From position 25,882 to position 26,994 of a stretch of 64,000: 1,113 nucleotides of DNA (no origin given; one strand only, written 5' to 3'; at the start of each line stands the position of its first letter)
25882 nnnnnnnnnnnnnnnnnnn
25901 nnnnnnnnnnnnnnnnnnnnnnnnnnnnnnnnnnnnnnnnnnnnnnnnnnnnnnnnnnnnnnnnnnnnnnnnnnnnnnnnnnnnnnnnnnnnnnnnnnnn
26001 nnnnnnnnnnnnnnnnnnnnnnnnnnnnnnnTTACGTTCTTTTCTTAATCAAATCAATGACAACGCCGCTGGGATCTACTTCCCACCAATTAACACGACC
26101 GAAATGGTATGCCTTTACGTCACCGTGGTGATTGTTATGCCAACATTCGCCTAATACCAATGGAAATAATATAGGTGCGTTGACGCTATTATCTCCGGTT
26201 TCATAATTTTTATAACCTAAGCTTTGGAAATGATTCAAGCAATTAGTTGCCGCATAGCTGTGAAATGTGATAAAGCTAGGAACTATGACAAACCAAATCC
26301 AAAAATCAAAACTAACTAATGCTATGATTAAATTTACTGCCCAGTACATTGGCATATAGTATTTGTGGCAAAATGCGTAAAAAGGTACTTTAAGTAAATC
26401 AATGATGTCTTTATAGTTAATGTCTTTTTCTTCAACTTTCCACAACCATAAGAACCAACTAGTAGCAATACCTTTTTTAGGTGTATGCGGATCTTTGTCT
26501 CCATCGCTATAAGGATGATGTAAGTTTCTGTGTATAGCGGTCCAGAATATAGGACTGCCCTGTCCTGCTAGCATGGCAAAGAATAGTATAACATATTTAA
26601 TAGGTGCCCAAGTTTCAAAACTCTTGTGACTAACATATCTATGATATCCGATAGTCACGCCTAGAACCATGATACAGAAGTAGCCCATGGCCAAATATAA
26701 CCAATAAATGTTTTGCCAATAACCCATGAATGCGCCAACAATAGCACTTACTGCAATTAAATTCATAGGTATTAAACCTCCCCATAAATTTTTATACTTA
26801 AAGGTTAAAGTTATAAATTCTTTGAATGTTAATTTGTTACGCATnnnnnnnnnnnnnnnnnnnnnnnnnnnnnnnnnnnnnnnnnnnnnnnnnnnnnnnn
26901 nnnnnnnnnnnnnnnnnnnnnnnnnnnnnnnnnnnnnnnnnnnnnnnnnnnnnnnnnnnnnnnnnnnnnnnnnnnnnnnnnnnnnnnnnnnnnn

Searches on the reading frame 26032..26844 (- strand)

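Call 9: search_protein_families(library=pfam, proteins=[window:26032-26844:-], max_evalue=0.01)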
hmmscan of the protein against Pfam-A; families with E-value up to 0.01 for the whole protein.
window:26032-26844:- (270 aa): 1 family
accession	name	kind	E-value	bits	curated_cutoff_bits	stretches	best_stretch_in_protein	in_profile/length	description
PF00487.30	FA_desaturase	-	3.6e-14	53.6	29.7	1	48-240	3-221/253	Fatty acid desaturase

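Call 10: search_protein_families(library=phrogs, proteins=[window:26032-26844:-], max_evalue=0.001)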
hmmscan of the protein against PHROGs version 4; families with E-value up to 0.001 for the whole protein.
window:26032-26844:- (270 aa): 1 family
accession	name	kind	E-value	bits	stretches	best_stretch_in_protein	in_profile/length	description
phrog_35201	-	unknown function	7e-09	36.7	1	182-267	150-233/274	-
